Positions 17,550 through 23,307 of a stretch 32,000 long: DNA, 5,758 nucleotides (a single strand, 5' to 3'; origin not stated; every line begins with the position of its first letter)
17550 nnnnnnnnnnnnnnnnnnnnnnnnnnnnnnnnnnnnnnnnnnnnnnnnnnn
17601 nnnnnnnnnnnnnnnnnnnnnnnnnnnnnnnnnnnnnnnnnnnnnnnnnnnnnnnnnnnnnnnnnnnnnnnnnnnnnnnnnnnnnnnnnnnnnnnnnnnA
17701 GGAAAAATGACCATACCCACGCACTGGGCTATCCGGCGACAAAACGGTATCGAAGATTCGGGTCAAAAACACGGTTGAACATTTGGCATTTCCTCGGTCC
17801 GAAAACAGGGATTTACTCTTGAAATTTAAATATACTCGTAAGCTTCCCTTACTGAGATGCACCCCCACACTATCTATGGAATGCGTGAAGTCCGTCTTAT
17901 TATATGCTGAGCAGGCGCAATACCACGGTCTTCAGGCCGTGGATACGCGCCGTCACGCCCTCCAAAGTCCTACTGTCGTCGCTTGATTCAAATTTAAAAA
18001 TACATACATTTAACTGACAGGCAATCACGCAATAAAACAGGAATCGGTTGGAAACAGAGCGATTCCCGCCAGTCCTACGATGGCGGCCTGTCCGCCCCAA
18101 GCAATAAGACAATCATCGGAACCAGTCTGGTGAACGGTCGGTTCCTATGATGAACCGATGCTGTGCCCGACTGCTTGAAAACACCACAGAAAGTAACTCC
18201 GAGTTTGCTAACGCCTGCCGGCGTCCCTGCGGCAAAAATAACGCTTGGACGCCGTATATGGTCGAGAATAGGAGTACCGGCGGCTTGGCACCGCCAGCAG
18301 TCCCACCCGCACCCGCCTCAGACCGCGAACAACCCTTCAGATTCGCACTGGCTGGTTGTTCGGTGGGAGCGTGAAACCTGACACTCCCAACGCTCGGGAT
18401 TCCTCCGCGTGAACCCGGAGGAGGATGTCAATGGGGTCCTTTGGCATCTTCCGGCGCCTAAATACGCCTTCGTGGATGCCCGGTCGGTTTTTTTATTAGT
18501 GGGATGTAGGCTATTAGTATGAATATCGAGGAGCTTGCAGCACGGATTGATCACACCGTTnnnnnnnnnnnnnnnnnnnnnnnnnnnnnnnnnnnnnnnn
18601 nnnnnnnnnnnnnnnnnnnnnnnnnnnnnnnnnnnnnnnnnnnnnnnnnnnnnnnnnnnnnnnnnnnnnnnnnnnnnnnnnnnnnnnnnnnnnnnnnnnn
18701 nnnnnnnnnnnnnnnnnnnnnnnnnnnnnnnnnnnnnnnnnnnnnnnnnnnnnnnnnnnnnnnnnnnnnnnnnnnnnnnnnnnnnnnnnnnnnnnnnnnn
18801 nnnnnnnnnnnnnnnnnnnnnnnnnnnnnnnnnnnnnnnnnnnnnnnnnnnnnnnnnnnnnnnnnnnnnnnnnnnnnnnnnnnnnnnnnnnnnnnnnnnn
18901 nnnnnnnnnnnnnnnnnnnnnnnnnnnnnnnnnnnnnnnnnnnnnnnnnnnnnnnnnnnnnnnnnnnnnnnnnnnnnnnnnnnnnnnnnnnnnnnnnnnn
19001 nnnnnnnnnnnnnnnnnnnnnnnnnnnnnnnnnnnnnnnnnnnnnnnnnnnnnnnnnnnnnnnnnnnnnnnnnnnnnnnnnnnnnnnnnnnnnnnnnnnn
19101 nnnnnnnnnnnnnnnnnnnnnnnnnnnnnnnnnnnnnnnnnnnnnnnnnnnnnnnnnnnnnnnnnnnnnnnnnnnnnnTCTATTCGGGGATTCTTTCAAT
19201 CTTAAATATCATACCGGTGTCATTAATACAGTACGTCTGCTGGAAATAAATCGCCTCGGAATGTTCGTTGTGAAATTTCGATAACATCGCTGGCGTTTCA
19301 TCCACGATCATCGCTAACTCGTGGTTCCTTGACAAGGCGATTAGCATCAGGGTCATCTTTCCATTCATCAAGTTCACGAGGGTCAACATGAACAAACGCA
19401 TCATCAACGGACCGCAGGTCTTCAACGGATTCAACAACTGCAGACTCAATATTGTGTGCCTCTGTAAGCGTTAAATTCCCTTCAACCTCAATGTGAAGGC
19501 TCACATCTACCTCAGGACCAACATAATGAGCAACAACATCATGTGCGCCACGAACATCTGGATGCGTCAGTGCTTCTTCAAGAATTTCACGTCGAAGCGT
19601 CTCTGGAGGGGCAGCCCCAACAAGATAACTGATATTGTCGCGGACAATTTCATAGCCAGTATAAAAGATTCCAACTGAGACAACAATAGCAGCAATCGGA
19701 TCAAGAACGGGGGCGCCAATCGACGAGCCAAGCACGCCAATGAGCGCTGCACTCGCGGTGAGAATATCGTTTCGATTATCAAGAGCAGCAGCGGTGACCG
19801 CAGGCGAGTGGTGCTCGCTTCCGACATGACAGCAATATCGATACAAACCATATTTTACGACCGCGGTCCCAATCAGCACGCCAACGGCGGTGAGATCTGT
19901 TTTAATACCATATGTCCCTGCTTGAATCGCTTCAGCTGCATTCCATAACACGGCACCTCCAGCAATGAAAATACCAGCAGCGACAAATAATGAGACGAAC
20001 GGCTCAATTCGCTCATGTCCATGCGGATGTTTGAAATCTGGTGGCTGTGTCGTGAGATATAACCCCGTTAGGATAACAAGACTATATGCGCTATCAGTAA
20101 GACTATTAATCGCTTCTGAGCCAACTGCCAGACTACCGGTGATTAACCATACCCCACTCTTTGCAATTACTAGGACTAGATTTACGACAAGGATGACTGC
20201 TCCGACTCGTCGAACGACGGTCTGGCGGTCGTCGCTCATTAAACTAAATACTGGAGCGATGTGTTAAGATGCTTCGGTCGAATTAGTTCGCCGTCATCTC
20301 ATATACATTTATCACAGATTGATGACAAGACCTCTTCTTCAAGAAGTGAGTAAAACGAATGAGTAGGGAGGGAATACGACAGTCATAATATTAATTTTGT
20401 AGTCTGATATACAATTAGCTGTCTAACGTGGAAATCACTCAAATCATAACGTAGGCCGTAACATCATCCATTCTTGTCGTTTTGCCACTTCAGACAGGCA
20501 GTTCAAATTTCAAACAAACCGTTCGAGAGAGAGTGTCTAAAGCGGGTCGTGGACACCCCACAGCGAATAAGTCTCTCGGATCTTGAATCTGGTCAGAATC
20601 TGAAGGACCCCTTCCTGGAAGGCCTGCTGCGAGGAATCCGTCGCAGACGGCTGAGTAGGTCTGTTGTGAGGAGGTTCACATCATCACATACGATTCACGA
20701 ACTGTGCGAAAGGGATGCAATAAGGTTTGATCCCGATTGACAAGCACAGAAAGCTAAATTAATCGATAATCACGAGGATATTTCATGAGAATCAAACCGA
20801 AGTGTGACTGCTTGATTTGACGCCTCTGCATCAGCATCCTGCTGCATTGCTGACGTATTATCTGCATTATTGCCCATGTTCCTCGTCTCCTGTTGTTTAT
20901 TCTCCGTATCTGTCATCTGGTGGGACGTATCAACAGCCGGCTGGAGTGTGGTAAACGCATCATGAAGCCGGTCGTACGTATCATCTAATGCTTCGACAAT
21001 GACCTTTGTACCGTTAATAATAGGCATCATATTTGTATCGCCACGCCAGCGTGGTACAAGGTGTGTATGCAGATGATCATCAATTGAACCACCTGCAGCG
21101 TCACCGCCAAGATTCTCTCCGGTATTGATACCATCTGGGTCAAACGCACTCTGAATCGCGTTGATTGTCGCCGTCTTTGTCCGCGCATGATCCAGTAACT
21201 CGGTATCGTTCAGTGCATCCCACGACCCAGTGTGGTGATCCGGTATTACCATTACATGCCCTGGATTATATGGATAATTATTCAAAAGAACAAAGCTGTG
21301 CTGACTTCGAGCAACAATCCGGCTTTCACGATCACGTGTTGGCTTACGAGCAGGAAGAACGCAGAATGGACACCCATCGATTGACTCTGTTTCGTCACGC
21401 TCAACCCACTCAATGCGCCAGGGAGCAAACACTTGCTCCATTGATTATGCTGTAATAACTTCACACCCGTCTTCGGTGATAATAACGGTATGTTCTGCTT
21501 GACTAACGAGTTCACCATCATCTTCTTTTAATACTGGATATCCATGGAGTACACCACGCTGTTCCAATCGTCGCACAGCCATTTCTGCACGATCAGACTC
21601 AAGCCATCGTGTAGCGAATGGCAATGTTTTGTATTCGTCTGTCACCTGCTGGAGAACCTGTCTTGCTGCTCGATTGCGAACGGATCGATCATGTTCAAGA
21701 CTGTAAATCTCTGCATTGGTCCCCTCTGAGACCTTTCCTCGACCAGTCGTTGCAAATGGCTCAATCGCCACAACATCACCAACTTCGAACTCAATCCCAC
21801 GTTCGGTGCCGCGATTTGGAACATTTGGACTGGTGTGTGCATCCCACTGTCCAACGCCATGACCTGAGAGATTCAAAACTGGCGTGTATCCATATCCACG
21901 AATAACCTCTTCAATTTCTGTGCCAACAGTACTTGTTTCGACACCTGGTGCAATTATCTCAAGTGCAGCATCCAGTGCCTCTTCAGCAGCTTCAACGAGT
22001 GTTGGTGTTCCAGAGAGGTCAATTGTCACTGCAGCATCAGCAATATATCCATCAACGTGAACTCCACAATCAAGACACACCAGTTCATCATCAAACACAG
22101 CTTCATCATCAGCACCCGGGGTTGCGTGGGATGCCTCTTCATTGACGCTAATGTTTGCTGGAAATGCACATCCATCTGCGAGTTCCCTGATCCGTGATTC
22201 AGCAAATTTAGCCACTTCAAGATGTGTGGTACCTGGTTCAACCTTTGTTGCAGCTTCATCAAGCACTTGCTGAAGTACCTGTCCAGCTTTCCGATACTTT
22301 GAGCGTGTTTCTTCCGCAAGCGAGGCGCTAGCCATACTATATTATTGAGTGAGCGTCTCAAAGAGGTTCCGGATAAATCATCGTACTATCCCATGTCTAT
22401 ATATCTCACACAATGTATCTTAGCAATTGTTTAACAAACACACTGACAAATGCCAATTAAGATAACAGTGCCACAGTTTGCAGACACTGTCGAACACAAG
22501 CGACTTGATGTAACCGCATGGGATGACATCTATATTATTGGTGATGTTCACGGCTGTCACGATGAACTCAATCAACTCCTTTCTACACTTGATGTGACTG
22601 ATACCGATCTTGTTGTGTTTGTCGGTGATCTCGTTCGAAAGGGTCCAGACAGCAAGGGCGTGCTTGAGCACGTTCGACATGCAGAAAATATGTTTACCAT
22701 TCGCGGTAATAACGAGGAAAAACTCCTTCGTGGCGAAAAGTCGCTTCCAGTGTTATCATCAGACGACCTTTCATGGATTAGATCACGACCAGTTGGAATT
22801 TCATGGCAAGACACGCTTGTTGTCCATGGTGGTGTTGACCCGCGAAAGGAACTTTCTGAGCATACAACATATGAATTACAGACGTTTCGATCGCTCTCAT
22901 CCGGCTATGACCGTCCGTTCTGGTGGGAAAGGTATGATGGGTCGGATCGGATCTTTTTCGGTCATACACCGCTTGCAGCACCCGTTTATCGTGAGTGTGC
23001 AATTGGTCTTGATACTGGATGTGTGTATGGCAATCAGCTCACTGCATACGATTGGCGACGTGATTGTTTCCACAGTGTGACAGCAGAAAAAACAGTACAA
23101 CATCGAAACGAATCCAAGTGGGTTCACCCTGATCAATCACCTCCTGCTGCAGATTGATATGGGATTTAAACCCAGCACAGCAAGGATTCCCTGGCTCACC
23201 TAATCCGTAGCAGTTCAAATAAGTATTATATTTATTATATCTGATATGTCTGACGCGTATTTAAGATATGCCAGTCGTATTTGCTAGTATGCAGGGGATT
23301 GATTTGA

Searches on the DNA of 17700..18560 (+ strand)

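Call 12: search_rna_families(source=window, start=17700, end=18560, threshold=evalue, max_evalue=10)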
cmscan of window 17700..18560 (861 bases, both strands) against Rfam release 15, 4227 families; matches with E-value up to 10: 2.
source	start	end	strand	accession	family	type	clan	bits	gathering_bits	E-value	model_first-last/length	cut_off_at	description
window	18191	18422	+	RF02656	sot0042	Gene; sRNA;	-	37.3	88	5.1e-08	1-174/174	no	Sense overlapping transcript RNA 0042 (sot)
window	18143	18204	+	RF01145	sR14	Gene; snRNA; snoRNA; CD-box;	-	10.9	38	4.1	1-54/54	no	Small nucleolar RNA sR14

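Call 82: build_rna_model(alignment_id=A3)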
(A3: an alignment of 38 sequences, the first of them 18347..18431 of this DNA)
Model R1 built from alignment A3 (38 sequences, 112 columns); structure: RNAalifold consensus.
model positions 84; base pairs 13; branch points 1; effective number of sequences 4.31; information 0.676 bits per position. Calibrated on 0.2 Mb of random sequence (short: E-values are rough).
structure used (alignment columns):
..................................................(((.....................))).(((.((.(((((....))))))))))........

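Call 83: search_with_rna_model(model_id=R1, source=window, filters=off, max_evalue=10, show_alignments=4)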
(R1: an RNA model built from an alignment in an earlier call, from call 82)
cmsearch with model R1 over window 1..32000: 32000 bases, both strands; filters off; matches with E-value up to 10: 17.
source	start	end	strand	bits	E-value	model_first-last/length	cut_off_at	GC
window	18350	18431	+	72.2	2.8e-16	1-84/84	no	0.61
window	11881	11971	-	25.6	0.00011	1-84/84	no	0.54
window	18401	18422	-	17.9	0.0091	54-75/84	no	0.68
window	13275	13384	-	14.1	0.08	1-84/84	no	0.48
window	20675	20742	-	11.5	0.36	1-84/84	no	0.43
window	13178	13238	-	11.5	0.37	1-84/84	no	0.51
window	3004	3072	-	10.7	0.56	1-84/84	no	0.32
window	17923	17942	+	10.3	0.7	55-74/84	no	0.7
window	16718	16799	+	7.7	3.1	1-84/84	no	0.45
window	18441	18531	-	7.6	3.4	1-84/84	no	0.47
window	12935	12984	-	7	4.7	1-84/84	no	0.42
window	15913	15960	-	6.8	5.2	1-84/84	no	0.48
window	15935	15993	+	6.7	5.5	1-84/84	no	0.54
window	25345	25435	+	6.2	7.7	1-84/84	no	0.49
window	8281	8345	+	6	8.5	1-84/84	no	0.46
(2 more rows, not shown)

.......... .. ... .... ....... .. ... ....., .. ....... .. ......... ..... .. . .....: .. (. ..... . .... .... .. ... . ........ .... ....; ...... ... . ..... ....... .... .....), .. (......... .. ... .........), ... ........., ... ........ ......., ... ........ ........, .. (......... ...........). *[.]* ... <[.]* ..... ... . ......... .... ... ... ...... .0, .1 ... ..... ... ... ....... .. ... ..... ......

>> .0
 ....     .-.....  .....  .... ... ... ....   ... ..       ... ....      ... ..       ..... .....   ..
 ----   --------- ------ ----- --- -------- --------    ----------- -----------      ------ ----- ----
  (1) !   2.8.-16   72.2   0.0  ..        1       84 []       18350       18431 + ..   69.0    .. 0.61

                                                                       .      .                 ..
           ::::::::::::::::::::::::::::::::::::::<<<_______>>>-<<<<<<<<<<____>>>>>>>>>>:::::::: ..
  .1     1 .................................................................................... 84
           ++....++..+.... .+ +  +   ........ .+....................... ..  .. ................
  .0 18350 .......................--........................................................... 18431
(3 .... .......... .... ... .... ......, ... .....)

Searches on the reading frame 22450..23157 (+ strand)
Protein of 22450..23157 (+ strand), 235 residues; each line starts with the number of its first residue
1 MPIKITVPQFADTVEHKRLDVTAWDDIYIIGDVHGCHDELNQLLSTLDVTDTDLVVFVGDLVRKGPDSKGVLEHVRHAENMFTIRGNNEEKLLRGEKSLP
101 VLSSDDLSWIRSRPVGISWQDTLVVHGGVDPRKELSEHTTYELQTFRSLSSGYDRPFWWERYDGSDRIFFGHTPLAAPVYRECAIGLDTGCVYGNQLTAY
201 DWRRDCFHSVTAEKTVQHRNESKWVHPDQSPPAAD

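Call 75: search_protein_families(library=pfam, proteins=[window:22450-23157:+], max_evalue=0.001)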
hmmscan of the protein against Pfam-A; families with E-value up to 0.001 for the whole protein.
window:22450-23157:+ (235 aa): 2 families
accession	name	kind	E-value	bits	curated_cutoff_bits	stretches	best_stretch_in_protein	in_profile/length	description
PF00149.33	Metallophos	-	7.5e-16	59.6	21.5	1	27-181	3-160/191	Calcineurin-like phosphoesterase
PF12850.12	Metallophos_2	-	4.1e-07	30.6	27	1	27-130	3-91/154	Calcineurin-like phosphoesterase superfamily domain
